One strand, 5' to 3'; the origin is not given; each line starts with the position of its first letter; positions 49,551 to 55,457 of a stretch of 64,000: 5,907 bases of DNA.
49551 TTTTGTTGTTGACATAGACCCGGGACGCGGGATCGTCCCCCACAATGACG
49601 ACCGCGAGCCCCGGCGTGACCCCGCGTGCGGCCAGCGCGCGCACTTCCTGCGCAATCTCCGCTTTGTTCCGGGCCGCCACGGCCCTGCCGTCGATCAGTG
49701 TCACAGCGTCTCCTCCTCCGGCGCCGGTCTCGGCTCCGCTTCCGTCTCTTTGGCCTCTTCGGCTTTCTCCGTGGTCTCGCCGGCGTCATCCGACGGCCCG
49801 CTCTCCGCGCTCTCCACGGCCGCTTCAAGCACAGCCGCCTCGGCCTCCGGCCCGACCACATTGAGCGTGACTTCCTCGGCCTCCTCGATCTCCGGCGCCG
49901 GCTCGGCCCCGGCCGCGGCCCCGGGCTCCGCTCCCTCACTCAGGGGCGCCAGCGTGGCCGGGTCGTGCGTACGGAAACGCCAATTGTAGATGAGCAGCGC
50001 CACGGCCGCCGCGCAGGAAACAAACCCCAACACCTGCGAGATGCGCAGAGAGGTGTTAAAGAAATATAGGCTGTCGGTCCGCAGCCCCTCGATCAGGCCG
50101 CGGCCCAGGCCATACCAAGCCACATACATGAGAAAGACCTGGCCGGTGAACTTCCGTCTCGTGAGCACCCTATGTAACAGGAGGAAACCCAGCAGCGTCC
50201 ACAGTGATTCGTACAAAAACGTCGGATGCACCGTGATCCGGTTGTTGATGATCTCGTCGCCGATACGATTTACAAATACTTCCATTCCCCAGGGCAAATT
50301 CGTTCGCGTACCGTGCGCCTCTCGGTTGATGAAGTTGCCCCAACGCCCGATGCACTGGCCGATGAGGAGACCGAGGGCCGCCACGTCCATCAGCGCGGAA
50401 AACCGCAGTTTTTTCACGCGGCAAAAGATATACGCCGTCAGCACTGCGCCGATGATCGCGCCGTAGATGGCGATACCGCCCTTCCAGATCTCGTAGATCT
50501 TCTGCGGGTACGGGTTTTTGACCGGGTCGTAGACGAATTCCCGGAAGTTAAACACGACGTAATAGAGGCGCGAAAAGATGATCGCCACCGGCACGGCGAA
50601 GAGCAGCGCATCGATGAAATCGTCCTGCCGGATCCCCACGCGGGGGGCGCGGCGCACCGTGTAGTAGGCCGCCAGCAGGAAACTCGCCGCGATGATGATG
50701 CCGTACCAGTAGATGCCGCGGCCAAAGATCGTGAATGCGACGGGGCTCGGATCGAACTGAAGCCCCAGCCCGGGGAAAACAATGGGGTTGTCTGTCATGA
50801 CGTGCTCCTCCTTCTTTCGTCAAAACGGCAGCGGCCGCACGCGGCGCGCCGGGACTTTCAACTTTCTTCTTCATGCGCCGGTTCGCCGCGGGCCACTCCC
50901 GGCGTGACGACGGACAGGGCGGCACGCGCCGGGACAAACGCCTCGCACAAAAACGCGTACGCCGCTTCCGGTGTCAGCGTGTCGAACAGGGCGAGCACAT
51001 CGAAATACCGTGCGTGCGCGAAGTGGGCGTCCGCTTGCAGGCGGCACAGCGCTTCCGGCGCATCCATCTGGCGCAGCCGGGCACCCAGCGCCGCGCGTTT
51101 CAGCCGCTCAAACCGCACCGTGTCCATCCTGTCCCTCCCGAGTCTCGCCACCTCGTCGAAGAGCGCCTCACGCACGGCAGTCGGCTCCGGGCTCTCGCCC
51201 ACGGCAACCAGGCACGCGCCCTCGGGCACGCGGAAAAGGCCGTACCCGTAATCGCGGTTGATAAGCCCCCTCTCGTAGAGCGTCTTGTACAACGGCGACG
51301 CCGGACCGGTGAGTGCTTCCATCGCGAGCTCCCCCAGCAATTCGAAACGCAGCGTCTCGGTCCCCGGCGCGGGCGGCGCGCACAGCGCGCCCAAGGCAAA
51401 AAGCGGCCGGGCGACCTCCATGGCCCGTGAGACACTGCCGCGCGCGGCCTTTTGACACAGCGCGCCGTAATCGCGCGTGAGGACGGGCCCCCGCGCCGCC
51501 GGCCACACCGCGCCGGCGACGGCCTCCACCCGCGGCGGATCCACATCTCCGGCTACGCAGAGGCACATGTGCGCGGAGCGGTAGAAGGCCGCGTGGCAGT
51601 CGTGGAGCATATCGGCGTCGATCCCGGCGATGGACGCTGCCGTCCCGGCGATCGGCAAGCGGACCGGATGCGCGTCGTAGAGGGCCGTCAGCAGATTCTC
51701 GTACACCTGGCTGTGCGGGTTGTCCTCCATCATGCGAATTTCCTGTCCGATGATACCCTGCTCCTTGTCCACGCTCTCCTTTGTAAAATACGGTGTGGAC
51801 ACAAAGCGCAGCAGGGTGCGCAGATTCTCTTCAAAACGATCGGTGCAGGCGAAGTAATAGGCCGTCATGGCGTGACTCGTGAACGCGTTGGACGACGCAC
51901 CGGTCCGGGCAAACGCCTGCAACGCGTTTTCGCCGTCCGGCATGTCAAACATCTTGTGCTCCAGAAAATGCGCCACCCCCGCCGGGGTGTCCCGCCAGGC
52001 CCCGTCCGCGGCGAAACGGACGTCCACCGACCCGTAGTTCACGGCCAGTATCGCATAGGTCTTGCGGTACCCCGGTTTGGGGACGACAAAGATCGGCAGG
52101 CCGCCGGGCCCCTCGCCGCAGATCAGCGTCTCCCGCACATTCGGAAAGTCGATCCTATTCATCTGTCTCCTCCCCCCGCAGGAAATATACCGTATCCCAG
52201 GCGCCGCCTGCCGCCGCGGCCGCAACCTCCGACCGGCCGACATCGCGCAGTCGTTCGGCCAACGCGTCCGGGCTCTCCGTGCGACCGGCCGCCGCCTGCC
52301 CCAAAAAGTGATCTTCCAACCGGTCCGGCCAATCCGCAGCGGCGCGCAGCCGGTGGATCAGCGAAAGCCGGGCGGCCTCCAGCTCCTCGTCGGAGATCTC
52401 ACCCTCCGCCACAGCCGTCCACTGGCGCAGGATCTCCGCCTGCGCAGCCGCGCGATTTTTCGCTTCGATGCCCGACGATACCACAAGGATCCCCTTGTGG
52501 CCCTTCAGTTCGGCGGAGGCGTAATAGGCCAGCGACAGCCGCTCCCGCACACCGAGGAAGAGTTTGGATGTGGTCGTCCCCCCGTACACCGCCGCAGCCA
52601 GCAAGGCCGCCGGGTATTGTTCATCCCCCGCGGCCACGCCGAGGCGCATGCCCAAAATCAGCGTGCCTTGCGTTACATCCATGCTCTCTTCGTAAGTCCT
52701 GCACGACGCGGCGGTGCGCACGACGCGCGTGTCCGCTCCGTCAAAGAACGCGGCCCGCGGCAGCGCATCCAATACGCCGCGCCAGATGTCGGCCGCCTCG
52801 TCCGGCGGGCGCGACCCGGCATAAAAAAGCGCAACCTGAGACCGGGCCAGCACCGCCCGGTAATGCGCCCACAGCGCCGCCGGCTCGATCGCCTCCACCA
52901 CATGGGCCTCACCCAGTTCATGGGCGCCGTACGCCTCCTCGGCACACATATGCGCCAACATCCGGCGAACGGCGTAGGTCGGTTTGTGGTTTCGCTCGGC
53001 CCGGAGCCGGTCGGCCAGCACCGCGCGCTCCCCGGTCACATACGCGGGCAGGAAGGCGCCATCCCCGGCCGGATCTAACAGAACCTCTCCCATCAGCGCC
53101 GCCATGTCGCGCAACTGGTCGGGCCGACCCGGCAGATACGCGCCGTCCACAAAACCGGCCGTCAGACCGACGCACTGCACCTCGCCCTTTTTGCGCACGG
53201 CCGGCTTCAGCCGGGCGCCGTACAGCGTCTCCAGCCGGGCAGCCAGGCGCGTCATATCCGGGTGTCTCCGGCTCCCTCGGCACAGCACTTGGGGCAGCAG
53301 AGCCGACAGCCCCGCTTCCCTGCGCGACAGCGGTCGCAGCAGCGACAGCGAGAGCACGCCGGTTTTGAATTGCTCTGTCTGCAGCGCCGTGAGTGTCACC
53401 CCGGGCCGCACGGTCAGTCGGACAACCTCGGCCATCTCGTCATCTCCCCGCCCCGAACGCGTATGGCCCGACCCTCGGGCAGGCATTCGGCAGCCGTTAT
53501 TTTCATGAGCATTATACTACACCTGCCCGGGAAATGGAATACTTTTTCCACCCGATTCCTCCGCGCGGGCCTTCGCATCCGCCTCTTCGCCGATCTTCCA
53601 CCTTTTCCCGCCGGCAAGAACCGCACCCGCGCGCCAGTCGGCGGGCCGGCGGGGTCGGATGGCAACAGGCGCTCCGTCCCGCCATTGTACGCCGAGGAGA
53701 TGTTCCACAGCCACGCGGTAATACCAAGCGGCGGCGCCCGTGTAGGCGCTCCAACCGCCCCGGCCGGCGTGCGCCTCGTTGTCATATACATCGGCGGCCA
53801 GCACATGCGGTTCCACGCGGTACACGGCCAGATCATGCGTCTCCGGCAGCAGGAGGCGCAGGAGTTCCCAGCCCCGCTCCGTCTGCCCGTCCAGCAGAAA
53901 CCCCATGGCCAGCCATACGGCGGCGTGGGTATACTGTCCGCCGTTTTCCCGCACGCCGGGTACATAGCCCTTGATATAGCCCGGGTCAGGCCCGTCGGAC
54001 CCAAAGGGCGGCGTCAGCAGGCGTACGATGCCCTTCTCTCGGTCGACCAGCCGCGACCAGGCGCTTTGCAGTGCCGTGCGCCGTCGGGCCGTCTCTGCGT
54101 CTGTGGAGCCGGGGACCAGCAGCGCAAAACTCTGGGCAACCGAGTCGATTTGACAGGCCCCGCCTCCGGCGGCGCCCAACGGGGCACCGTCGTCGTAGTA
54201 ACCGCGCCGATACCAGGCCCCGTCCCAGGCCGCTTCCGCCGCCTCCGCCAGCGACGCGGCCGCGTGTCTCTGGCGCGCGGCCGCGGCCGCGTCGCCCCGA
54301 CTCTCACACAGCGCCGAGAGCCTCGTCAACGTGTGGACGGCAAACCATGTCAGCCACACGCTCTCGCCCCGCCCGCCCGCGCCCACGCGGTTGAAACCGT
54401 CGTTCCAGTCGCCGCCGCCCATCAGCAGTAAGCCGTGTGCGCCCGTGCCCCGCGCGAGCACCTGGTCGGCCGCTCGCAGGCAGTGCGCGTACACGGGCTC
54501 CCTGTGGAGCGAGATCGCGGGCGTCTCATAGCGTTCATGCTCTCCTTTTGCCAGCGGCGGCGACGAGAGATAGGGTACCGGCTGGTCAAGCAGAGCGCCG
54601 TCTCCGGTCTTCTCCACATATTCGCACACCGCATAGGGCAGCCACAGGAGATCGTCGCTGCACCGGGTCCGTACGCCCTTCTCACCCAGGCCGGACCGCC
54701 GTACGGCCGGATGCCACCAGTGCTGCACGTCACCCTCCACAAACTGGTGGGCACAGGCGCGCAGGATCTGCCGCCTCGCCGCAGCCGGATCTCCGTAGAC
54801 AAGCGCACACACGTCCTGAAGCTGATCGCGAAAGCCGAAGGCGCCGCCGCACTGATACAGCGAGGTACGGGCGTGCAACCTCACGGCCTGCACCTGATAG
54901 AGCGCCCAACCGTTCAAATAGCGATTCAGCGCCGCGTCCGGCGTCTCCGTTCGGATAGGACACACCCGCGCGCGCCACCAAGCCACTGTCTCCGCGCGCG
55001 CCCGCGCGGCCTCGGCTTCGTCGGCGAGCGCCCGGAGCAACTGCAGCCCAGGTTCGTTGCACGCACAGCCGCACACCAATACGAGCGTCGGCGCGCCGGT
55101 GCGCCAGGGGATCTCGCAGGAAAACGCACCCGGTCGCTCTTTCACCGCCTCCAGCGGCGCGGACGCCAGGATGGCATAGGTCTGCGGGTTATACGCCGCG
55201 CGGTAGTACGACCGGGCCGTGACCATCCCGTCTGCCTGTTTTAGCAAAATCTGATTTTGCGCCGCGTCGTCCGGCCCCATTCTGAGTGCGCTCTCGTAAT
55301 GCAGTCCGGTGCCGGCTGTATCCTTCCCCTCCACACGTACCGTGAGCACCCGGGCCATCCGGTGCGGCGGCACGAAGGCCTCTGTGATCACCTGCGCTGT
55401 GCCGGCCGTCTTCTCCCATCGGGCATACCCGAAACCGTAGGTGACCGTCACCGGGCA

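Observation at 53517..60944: Cgs/NdvB-type cyclic beta-1,2-glucan synthase homologue (~2475 aa) in a Firmicute-like genome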

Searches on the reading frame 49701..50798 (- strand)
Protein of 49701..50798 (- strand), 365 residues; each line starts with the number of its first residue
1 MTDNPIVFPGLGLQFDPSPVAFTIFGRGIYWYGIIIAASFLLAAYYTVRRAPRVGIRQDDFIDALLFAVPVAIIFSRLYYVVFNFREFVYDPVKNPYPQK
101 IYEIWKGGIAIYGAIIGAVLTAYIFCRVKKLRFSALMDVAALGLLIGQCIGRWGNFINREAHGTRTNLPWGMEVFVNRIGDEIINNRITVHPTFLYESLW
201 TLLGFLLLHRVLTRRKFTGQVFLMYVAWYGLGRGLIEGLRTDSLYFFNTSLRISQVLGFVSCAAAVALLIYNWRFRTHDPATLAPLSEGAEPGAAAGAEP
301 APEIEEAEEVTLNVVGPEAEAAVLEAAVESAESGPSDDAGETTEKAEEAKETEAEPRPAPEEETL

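Call 10: search_protein_families(library=pfam, proteins=[window:49701-50798:-], max_evalue=0.001)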
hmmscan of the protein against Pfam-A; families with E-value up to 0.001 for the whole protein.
window:49701-50798:- (365 aa): 1 family
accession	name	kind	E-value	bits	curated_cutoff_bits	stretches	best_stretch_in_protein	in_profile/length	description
PF01790.23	LGT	-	8.9e-72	241.7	24.9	1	19-271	1-240/240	Prolipoprotein diacylglyceryl transferase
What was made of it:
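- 49701..50798 (-): lgt (prolipoprotein diacylglyceryl transferase), part of the conserved cgs-M16-M16-lgt block. PF01790 at 9e-72 (call 10).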

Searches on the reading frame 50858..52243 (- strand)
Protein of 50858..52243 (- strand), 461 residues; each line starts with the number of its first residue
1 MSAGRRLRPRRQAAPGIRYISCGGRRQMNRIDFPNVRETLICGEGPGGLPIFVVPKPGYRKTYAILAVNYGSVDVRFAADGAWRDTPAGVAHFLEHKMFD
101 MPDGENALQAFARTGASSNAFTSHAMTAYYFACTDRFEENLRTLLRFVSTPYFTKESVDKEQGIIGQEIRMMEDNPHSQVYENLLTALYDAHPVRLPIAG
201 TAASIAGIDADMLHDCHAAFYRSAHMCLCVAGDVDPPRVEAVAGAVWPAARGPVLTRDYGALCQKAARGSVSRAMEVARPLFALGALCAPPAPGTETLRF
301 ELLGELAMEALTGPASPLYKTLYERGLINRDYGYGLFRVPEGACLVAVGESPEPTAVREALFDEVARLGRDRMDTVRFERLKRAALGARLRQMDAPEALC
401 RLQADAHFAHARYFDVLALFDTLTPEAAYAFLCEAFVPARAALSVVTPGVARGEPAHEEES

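Call 10: search_protein_families(library=pfam, proteins=[window:50858-52243:-], max_evalue=0.001)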
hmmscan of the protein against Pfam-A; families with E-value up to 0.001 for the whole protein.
window:50858-52243:- (461 aa): 2 families
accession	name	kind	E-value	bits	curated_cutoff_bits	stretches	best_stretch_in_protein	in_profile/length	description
PF00675.25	Peptidase_M16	-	2e-16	60.6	22.3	1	84-201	25-148/149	Insulinase (Peptidase family M16)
PF05193.26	Peptidase_M16_C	-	5.3e-12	46.4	23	1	208-384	2-180/181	Peptidase M16 inactive domain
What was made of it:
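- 50858..52243 (-): Second M16 peptidase gene (Peptidase_M16 plus M16_C). Pfam (call 10).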

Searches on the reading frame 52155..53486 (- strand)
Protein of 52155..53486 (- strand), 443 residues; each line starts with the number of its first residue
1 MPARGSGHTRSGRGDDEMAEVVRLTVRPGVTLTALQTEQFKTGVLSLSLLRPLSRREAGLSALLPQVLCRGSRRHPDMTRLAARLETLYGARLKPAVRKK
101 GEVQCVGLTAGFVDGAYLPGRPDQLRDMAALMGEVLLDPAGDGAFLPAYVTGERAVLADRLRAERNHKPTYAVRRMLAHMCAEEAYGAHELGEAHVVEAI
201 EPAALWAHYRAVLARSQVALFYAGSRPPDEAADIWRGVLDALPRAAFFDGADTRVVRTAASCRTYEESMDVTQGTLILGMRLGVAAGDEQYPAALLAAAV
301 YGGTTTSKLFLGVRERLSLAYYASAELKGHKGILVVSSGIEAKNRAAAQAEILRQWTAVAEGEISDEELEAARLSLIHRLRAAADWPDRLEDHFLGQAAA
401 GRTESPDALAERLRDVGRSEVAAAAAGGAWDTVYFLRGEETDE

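Call 10: search_protein_families(library=pfam, proteins=[window:52155-53486:-], max_evalue=0.001)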
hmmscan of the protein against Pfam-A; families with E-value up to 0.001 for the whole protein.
window:52155-53486:- (443 aa): 1 family
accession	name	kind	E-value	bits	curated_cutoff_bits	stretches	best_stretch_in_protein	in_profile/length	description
PF05193.26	Peptidase_M16_C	-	1.7e-14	54.6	23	1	201-374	3-179/181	Peptidase M16 inactive domain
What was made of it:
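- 52155..53435 (-): Downstream same-strand gene for an M16-like protein with the inactive-type domain only (426 aa). It starts 81 nt after the cgs stop and may be co-transcribed. PF05193 (call 10).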

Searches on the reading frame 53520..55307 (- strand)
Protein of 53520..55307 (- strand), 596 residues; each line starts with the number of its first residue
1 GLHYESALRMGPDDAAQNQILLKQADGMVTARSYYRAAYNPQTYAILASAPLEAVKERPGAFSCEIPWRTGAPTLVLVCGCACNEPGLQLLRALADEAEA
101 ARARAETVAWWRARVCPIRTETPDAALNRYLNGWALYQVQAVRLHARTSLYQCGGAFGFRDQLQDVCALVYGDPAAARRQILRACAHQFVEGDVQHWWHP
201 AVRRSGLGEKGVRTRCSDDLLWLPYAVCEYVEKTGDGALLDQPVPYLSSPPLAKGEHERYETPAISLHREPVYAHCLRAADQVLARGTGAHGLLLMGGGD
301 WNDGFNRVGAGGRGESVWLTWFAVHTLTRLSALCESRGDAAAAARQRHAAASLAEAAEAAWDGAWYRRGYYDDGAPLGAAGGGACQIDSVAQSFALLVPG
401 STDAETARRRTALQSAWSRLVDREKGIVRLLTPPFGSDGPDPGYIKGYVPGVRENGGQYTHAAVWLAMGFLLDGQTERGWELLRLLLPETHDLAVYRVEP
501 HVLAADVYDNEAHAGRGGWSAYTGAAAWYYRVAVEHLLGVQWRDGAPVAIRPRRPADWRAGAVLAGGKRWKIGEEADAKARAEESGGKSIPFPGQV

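Call 26: search_solved_structures(query=window:53520-55307:-, max_evalue=1e-50, show_alignments=1)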
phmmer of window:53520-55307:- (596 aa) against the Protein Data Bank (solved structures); distinct sequences matched with E-value up to 1e-50: 2.
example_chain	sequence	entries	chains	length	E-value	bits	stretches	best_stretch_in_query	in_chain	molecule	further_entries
8rf9_A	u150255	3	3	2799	3.1e-135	454.9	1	23-562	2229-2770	Cyclic beta 1-2 glucan synthetase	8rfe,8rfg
8rf0_A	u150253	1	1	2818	3.1e-135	454.9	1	23-562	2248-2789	Cyclic beta-(1,2)-glucan synthase NdvB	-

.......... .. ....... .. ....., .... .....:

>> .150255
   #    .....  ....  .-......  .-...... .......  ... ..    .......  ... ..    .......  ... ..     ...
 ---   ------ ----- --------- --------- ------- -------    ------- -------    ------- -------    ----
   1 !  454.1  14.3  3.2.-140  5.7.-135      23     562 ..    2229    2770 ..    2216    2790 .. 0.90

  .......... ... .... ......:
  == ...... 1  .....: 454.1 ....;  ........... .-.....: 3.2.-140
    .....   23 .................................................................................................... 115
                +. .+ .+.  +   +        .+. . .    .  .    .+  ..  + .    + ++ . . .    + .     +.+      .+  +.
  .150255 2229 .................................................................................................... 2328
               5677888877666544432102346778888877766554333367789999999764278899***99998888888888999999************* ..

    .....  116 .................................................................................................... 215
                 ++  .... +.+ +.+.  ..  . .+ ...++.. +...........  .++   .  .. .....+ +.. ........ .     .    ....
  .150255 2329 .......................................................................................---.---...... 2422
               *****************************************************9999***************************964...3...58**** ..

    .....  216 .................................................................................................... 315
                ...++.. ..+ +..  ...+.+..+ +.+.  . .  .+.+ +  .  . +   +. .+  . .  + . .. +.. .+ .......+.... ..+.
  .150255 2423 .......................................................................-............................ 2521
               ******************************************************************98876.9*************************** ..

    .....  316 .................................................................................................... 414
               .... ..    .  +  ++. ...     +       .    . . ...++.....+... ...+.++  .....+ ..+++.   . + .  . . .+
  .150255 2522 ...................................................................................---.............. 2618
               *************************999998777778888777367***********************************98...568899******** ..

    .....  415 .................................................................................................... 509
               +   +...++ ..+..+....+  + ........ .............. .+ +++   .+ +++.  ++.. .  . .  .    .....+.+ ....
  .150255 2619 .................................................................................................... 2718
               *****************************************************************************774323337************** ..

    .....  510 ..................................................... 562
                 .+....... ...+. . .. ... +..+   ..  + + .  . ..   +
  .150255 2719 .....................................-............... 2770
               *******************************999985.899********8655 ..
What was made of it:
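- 53691..54980 (-): GH94 phosphorylase catalytic domain (residues 1989-2418), with D2040 (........) and the catalytic acid D2182 (GGDWNDG). Alignment to At D2393 and D2528 (call 26).
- On GH94 (length-control phosphorylase domain): Query D2182 (GGDWNDG) and D2040 (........) (call 26).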
